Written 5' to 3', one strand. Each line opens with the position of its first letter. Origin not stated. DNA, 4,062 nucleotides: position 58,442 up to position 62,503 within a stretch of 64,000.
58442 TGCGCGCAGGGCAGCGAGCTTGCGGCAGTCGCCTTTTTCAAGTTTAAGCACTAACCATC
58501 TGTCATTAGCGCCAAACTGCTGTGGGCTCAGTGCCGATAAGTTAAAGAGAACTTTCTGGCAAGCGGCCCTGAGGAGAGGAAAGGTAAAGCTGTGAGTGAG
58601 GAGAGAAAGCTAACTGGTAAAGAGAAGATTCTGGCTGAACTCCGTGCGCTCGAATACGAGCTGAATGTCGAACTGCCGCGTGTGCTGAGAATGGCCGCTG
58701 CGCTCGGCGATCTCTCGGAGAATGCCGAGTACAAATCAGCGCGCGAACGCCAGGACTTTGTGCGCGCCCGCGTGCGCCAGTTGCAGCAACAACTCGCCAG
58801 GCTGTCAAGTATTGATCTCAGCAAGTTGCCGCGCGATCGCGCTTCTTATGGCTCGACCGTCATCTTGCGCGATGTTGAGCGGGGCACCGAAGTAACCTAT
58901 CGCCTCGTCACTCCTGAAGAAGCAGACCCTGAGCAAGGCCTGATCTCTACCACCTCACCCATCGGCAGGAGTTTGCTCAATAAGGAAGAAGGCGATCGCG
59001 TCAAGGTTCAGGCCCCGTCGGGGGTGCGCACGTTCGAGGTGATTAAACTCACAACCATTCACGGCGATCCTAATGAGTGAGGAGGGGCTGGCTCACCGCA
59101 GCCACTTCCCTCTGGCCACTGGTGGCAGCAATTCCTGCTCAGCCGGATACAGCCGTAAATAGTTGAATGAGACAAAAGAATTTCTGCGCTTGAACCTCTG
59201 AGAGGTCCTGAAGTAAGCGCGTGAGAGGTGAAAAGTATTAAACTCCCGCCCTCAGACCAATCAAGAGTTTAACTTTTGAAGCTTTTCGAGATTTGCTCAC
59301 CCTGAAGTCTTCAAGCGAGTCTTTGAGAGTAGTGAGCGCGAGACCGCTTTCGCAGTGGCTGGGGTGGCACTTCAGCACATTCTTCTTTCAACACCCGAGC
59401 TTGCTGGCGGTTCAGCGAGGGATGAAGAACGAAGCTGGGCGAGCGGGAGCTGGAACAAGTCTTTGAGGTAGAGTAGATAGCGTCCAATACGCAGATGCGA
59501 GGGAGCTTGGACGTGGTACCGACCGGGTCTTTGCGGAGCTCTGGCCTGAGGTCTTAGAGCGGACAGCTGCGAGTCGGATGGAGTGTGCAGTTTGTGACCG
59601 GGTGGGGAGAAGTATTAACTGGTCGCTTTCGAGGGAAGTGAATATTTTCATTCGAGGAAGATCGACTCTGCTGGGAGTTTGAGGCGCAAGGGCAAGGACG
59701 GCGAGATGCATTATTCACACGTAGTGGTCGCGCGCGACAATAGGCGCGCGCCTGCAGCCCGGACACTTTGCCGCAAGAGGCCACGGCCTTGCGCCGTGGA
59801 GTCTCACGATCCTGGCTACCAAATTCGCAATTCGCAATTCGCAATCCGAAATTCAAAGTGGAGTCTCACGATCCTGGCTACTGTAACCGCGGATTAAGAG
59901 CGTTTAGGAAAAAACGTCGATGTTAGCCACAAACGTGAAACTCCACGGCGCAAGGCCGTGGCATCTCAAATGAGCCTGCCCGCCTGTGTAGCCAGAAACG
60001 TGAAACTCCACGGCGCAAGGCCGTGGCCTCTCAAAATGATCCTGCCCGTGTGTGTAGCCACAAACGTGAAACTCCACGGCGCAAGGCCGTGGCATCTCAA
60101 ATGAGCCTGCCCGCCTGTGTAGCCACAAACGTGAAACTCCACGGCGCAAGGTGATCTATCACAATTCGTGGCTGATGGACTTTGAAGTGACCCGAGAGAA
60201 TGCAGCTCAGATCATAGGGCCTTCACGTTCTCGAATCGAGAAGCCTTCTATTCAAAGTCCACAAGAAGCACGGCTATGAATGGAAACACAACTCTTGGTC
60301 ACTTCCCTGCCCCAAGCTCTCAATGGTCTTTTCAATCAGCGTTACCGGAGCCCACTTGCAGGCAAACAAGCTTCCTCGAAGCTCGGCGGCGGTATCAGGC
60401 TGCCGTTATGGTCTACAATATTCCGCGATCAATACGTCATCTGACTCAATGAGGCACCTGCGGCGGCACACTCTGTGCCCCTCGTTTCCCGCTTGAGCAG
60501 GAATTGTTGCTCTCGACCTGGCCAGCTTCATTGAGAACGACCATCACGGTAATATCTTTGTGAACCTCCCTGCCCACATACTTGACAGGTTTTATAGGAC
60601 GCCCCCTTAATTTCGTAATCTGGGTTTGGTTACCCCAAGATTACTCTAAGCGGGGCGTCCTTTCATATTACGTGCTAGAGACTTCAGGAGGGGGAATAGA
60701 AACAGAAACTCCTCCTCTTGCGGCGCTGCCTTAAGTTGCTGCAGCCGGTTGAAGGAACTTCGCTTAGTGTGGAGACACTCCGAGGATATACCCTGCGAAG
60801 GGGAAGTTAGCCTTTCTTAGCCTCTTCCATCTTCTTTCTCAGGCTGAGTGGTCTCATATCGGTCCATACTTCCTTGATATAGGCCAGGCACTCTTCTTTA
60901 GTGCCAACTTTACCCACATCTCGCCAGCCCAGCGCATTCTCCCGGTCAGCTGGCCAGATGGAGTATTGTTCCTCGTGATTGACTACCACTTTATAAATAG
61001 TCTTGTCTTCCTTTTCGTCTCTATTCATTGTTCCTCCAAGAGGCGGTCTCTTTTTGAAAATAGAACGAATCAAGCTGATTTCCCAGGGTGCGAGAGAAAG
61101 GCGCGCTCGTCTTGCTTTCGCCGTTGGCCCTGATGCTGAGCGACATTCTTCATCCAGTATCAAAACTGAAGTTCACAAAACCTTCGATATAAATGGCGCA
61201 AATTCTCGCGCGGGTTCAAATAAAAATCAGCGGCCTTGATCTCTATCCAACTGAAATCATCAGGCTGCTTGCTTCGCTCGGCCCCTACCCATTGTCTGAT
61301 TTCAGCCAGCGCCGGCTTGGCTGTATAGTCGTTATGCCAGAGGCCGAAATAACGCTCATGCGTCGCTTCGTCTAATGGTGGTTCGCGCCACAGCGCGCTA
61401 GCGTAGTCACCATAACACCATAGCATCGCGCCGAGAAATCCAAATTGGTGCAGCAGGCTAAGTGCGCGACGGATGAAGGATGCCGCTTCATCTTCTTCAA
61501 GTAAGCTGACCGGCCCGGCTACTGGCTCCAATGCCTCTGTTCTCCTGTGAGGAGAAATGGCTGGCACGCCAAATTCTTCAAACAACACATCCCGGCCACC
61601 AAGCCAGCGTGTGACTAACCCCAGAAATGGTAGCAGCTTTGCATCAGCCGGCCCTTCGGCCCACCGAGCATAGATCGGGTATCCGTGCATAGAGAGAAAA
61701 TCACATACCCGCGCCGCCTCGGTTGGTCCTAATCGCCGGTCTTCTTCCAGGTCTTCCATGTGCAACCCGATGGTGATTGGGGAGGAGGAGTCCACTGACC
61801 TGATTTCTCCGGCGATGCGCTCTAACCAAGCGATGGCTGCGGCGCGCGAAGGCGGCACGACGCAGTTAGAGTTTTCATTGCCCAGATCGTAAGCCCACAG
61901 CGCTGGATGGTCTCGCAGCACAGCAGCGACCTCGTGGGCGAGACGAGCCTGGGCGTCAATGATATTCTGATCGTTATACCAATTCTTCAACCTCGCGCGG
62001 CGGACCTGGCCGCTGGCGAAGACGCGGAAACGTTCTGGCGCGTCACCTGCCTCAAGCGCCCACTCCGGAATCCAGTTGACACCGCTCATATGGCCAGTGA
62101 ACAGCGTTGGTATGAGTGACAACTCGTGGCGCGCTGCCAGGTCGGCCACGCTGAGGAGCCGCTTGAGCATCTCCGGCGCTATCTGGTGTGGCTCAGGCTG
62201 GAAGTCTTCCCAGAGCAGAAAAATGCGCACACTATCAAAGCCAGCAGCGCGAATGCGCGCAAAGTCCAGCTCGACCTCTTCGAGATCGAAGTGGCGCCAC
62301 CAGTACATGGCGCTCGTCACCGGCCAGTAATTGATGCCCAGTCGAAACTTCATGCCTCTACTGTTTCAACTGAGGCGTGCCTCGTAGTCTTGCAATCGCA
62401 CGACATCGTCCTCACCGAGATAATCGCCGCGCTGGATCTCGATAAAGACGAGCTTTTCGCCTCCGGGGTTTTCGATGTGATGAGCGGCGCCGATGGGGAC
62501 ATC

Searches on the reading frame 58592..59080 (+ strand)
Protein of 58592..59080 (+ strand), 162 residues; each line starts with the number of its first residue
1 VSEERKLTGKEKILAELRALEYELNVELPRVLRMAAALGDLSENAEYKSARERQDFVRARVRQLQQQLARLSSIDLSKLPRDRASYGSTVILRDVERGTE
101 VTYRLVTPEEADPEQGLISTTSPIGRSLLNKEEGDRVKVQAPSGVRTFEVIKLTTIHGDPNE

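Call 23: search_protein_families(library=pfam, proteins=[window:58592-59080:+], max_evalue=0.01)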
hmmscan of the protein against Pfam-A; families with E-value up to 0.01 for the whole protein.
window:58592-59080:+ (162 aa): 2 families
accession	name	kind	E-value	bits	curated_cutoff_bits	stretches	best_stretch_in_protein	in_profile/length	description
PF01272.25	GreA_GreB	-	4e-25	88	26.9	1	80-154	2-76/77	Transcription elongation factor, GreA/GreB, C-term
PF03449.20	GreA_GreB_N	-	2.4e-14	53.7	24.5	1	9-70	7-68/71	Transcription elongation factor, N-terminal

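Call 35: find_encoding_contigs(protein=window:58592-59080:+, flank=10000, max_places=10)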
Protein window:58592-59080:+ (162 aa): 1 contig read that carries it; 1 place shown.
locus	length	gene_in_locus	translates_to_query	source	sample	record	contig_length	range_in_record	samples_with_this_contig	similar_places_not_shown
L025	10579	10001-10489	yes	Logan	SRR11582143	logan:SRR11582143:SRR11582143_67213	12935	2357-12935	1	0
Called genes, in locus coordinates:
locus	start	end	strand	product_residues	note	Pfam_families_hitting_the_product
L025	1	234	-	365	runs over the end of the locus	PF01933:CofD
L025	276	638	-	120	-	-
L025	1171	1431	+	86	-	-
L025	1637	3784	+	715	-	PF26549:Tricorn_N (faint), PF07676:PD40 (faint)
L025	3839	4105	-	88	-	-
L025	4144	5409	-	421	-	PF13650:Asp_protease_2, PF13975:gag-asp_proteas, PF00595:PDZ (weak), PF13180:PDZ_2, PF17820:PDZ_6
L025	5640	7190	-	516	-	PF01075:Glyco_transf_9 (weak)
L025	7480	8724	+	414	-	PF00180:Iso_dh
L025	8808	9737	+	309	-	PF00056:Ldh_1_N, PF02866:Ldh_1_C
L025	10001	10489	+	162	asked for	PF03449:GreA_GreB_N, PF01272:GreA_GreB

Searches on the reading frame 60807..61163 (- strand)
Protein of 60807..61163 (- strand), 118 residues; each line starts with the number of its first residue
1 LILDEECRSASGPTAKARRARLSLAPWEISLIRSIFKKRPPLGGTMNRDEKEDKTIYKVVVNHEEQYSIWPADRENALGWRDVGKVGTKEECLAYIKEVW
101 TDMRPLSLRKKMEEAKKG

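Call 23: search_protein_families(library=pfam, proteins=[window:60807-61163:-], max_evalue=0.01)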
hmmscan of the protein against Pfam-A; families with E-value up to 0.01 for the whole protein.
window:60807-61163:- (118 aa): 1 family
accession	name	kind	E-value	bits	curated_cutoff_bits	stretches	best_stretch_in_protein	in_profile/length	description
PF03621.18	MbtH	-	3.8e-22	77.9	27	1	46-98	1-53/53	MbtH-like protein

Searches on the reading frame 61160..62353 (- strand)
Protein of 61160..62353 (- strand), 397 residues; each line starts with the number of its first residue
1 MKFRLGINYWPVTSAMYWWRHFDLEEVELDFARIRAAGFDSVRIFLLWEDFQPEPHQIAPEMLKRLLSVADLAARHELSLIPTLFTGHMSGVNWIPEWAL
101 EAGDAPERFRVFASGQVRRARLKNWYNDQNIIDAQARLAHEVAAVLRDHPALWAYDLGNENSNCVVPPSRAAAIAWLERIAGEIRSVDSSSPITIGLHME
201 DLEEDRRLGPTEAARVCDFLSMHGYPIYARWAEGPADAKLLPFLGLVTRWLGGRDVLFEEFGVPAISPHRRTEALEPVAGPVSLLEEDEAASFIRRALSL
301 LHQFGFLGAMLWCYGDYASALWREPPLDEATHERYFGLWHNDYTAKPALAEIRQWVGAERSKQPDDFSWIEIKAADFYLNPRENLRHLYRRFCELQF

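Call 23: search_protein_families(library=pfam, proteins=[window:61160-62353:-], max_evalue=0.01)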
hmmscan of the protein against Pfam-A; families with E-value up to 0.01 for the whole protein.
window:61160-62353:- (397 aa): 2 families
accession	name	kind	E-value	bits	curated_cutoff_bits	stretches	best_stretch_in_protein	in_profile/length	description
PF02449.21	Glyco_hydro_42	-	0.00015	21.7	21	1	17-187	2-168/376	Beta-galactosidase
PF00150.24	Cellulase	-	0.0086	16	23.5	0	30-228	26-198/272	Cellulase (glycosyl hydrolase family 5)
